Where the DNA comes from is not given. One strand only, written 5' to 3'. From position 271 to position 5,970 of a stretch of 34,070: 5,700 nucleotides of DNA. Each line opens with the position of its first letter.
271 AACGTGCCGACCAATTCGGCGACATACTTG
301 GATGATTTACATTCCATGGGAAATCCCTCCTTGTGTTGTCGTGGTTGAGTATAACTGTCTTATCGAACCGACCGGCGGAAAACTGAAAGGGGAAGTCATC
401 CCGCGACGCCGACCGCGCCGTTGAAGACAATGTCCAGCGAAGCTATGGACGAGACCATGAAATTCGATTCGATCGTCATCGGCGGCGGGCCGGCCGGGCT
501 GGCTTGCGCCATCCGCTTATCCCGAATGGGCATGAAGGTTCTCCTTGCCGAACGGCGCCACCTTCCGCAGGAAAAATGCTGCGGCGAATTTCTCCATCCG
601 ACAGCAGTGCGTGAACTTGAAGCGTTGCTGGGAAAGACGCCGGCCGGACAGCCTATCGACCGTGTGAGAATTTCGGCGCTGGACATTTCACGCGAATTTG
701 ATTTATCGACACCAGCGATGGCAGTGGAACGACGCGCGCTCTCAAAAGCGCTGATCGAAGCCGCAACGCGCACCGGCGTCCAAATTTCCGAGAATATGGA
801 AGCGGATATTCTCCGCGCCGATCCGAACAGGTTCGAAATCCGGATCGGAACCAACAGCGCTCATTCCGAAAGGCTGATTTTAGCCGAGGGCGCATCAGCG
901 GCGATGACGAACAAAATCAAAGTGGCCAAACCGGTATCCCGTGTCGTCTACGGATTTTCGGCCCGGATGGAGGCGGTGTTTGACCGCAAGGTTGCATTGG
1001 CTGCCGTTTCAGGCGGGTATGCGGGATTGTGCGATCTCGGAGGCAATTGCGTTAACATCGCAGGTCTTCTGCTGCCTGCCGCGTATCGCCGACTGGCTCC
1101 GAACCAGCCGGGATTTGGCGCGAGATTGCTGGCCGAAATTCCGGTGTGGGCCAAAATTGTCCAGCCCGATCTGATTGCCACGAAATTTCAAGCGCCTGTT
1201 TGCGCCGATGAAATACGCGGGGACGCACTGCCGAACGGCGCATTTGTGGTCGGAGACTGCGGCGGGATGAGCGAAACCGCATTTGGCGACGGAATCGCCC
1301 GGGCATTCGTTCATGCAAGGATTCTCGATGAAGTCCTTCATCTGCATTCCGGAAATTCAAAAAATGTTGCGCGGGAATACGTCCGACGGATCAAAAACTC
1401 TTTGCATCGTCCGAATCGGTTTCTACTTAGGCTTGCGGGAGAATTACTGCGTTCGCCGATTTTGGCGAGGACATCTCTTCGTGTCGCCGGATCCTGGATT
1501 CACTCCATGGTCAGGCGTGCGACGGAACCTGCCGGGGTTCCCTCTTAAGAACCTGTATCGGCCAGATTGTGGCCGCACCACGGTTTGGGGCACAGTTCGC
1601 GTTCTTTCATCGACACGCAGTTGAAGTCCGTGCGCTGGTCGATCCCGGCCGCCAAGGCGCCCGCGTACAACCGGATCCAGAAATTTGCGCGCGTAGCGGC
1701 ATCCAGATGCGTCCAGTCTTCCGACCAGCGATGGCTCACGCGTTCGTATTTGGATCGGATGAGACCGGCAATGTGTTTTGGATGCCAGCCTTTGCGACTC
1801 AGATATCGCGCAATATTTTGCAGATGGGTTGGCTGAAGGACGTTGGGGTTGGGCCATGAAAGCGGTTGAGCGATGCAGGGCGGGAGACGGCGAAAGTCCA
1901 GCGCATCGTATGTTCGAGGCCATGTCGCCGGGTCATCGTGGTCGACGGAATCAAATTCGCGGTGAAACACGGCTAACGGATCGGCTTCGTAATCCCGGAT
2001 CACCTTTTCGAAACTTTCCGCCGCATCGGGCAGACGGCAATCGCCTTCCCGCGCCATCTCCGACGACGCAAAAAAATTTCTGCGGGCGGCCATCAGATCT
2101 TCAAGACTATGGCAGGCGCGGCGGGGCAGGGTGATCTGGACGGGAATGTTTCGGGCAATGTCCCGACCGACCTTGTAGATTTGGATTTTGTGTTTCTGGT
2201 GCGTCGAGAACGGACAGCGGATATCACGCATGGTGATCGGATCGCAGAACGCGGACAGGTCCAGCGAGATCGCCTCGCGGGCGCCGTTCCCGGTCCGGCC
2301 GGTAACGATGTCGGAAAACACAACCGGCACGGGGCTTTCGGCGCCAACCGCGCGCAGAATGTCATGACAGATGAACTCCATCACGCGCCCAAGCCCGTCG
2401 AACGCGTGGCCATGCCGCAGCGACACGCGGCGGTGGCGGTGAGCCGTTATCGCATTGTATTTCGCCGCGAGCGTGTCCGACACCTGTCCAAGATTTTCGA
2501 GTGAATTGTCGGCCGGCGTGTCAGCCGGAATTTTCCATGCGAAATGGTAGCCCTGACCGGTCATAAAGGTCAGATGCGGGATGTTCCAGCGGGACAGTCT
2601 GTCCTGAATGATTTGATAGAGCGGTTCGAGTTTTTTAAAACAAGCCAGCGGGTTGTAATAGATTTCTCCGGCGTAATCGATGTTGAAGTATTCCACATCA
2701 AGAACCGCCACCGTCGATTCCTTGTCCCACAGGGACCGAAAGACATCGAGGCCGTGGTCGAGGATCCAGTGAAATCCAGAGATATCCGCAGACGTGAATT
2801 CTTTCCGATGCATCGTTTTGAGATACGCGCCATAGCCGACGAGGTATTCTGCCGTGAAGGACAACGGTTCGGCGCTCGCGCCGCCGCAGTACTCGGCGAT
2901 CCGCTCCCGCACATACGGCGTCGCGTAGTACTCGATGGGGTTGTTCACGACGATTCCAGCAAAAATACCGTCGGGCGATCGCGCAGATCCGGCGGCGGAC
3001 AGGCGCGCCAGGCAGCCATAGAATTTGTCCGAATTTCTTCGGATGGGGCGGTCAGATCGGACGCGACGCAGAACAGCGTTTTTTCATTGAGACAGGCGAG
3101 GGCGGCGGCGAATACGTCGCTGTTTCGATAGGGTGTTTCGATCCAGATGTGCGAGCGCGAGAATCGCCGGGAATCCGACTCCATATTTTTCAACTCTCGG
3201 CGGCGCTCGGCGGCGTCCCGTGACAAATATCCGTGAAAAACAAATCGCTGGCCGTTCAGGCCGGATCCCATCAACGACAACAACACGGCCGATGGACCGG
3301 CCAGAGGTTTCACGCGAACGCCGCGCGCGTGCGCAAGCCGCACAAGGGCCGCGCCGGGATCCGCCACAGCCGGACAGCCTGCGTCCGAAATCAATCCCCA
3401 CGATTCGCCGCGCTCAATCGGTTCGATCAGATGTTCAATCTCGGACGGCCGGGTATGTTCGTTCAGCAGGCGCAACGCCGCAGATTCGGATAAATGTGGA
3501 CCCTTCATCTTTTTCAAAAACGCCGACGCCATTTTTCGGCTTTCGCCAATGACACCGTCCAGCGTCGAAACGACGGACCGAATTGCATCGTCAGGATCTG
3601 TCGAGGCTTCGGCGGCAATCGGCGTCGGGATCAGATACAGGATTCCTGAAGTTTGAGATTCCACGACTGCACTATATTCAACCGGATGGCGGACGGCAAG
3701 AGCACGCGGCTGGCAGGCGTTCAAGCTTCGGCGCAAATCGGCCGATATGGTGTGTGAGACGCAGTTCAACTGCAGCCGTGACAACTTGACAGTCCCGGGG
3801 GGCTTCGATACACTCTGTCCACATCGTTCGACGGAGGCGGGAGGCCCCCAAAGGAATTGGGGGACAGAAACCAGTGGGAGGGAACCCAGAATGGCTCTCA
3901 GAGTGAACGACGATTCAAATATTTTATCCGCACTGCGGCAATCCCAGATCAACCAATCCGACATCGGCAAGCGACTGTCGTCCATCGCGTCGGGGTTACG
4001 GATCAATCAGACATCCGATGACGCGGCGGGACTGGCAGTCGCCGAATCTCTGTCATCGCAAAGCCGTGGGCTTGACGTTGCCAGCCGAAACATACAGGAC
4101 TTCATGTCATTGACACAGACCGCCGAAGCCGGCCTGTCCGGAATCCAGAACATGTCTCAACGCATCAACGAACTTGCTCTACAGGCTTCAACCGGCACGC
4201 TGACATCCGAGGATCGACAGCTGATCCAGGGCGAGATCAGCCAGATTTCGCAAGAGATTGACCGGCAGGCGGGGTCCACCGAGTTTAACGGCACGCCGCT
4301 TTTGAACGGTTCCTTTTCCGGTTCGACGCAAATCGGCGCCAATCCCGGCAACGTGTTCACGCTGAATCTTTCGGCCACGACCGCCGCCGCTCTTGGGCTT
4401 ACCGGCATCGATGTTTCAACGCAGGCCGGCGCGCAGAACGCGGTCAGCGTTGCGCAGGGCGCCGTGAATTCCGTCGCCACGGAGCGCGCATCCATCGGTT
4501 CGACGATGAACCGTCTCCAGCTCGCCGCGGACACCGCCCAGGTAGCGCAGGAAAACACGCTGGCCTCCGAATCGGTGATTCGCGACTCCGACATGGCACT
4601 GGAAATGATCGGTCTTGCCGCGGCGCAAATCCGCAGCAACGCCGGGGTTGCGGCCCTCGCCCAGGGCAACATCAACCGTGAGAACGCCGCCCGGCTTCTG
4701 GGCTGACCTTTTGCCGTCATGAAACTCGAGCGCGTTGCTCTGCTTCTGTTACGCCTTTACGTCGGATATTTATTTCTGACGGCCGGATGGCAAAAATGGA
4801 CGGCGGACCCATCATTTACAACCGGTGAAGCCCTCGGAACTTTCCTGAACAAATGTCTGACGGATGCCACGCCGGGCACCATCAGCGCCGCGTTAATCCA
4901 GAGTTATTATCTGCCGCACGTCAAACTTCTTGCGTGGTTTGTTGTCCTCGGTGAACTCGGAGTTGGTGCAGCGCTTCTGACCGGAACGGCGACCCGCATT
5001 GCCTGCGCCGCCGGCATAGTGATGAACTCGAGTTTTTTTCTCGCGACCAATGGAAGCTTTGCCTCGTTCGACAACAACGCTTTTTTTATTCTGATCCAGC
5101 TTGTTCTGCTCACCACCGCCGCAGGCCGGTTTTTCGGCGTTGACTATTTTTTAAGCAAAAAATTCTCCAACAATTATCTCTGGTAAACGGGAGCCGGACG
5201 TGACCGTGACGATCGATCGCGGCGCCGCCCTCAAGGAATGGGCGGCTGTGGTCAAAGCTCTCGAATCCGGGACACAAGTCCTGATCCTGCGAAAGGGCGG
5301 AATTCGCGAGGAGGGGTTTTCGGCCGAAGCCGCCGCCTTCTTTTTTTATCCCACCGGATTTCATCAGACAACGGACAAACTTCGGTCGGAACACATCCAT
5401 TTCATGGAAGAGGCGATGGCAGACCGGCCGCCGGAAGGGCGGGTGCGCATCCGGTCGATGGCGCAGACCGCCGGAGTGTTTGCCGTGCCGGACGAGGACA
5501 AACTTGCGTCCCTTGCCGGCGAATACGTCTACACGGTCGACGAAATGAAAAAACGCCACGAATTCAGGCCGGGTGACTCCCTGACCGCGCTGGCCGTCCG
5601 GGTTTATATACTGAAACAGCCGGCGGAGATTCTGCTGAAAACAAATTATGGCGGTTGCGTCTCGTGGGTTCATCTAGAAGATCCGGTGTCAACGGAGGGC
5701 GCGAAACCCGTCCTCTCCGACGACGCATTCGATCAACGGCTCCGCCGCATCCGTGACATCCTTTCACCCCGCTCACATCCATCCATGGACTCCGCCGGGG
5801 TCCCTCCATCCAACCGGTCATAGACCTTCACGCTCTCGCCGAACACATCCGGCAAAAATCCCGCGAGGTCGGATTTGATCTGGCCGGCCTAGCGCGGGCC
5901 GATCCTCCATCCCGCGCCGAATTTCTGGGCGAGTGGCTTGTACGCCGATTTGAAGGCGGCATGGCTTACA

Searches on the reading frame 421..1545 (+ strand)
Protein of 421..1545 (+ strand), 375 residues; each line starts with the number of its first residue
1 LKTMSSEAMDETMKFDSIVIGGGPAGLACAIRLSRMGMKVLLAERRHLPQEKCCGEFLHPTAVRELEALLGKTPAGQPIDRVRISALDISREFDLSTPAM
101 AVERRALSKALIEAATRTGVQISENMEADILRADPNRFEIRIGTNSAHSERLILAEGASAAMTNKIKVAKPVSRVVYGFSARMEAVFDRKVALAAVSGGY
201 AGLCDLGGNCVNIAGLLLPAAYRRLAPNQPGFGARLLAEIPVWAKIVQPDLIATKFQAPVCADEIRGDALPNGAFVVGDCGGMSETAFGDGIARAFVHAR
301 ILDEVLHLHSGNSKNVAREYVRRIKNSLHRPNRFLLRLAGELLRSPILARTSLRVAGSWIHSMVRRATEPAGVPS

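Call 23: search_protein_families(library=pfam, proteins=[window:421-1545:+], max_evalue=0.01)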
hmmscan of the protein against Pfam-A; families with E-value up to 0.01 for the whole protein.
window:421-1545:+ (375 aa): 12 families
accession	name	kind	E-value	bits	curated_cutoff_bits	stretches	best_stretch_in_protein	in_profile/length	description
PF01266.30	DAO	-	8.7e-12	45.7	27.9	2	17-50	2-35/353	FAD dependent oxidoreductase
PF07992.20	Pyr_redox_2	-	7e-09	36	26.1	1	16-165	2-115/291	Pyridine nucleotide-disulphide oxidoreductase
PF03486.20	HI0933_like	-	7.7e-09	35.8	50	1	16-52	2-38/244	HI0933-like protein Rossmann domain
PF01134.28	GIDA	-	6.2e-08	32.5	22.1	1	17-158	2-150/391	Glucose inhibited division protein A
PF01494.25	FAD_binding_3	-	1.2e-07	31.8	22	1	16-143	3-138/349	FAD binding domain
PF13738.12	Pyr_redox_3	-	1.2e-07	31.8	30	1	18-47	1-31/305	Pyridine nucleotide-disulphide oxidoreductase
PF00890.30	FAD_binding_2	-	2.3e-07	30.8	20.4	1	16-45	1-30/414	FAD binding domain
PF13450.12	NAD_binding_8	-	1.3e-06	29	21.9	1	19-47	1-29/68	NAD(P)-binding Rossmann-like domain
PF12831.13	FAD_oxidored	-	5.6e-06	26.4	27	1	16-47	1-32/416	FAD dependent oxidoreductase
PF01946.23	Thi4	-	1.5e-05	24.8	26.2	1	4-46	7-50/235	Thi4 family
PF05834.18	Lycopene_cycl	-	0.00017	21.2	23.4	1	16-46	1-33/380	Lycopene cyclase protein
PF00070.33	Pyr_redox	-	0.0021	19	22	1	18-49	3-34/82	Pyridine nucleotide-disulphide oxidoreductase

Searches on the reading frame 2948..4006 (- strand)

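Call 23: search_protein_families(library=pfam, proteins=[window:2948-4006:-], max_evalue=0.01)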
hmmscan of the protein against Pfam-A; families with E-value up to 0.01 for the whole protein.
window:2948-4006:- (353 aa): 0 families

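Call 88: search_protein_families(library=ncbifam, proteins=[window:2948-4006:-], max_evalue=1)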
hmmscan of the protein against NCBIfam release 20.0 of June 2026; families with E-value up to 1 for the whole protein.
window:2948-4006:- (353 aa): 2 families
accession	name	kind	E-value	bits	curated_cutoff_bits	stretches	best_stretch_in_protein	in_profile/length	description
TIGR00096.1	TIGR00096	equivalog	4.3e-25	88.6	167.9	1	122-331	1-201/275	16S rRNA (cytidine(1402)-2'-O)-methyltransferase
NF011570.0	PRK14994.1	equivalog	2.4e-24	86.1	502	1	118-330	9-210/287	16S rRNA (cytidine(1402)-2'-O)-methyltransferase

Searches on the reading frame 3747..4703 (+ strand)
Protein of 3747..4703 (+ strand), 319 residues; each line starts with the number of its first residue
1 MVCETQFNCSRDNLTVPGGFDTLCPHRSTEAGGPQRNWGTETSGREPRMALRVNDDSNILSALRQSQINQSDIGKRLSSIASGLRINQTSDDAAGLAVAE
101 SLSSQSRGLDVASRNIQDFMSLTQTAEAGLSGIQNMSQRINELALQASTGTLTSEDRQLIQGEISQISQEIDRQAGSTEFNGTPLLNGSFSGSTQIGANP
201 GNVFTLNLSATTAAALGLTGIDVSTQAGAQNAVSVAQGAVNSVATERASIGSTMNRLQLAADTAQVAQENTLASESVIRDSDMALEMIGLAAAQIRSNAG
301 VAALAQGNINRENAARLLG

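Call 36: search_protein_families(library=pfam, proteins=[window:3747-4703:+], max_evalue=0.001)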
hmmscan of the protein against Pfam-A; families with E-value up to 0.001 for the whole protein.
window:3747-4703:+ (319 aa): 2 families
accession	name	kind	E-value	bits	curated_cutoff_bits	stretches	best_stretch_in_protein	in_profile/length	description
PF00669.25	Flagellin_N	-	5e-30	104.8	26.6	1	56-189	4-137/139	Bacterial flagellin N-terminal helical region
PF00700.27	Flagellin_C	-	1.3e-11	45.1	23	1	235-318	3-86/86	Bacterial flagellin C-terminal helical region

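Call 88: search_protein_families(library=ncbifam, proteins=[window:3891-4703:+], max_evalue=1)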
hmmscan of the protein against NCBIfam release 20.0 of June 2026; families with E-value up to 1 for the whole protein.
window:3891-4703:+ (271 aa): 27 families (the best 25 are shown)
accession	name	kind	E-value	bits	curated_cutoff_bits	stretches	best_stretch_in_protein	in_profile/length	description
NF006467.0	PRK08869.1-2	subfamily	1.3e-50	172.7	443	2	1-159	1-160/400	flagellin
NF006466.0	PRK08869.1-1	subfamily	1.6e-48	166.2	426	2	1-165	1-166/377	flagellin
NF006468.0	PRK08869.1-3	subfamily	7.1e-48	163.6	436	2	1-165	1-166/378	polar flagellin E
NF009448.0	PRK12806.1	equivalog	1.1e-46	159.6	531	2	5-169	5-170/475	flagellin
NF009446.0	PRK12804.1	subfamily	1.8e-43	149.1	352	1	3-270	1-300/301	flagellin Hag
NF009444.0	PRK12802.1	equivalog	4.5e-43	147.8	332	1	1-261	1-272/282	flagellin domain-containing protein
NF006469.0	PRK08869.1-4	equivalog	4.1e-42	144.9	627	2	1-172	1-173/377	flagellin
NF009449.0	PRK12807.1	subfamily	1.3e-40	139.8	347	1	4-269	2-285/287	flagellin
NF005294.0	PRK06819.1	subfamily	1.9e-40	139.5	387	2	9-189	7-189/376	FliC/FljB family flagellin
NF006470.0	PRK08869.1-5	equivalog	3.9e-39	135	423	2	9-167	6-167/388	flagellin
NF005953.0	PRK08026.1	subfamily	1.1e-37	130.9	619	2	9-189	7-189/548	FliC/FljB family flagellin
NF038071.1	lat_flg_LafA_2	exception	1.5e-35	123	365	1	9-260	7-273/284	lateral flagellin LafA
NF009450.0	PRK12808.1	equivalog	8.4e-32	111.3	476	2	5-182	3-182/476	flagellin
NF010115.0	PRK13588.1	subfamily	4.9e-31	108.3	503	2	1-176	1-177/514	flagellin B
NF006264.0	PRK08411.1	subfamily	3e-30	105.5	729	2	1-185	1-186/572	flagellin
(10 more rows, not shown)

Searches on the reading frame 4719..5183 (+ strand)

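Call 23: search_protein_families(library=pfam, proteins=[window:4719-5183:+], max_evalue=0.01)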
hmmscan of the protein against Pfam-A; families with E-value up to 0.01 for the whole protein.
window:4719-5183:+ (155 aa): 5 families
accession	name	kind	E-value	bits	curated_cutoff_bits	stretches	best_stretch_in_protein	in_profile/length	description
PF07681.17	DoxX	-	8e-12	46.1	23.6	1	7-103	1-76/85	DoxX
PF04173.18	DoxD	-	2.3e-10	41.1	22.7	1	9-151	3-150/167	TQO small subunit DoxD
PF07291.16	MauE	-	2.6e-05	24.9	27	1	6-109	3-86/128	Methylamine utilisation protein MauE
PF05090.19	HTTM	-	4.8e-05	23.5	27.7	0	8-107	144-238/259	HTTM domain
PF12388.14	Peptidase_M57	-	0.0019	18.4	21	1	78-122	166-208/212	Dual-action HEIGH metallo-peptidase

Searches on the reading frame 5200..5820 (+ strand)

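Call 23: search_protein_families(library=pfam, proteins=[window:5200-5820:+], max_evalue=0.01)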
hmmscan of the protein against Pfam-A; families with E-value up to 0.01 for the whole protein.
window:5200-5820:+ (207 aa): 1 family
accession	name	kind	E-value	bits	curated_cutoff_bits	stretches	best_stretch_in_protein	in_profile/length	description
PF08819.17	DUF1802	-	3.6e-49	167.4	25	1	10-181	1-172/174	Domain of unknown function (DUF1802)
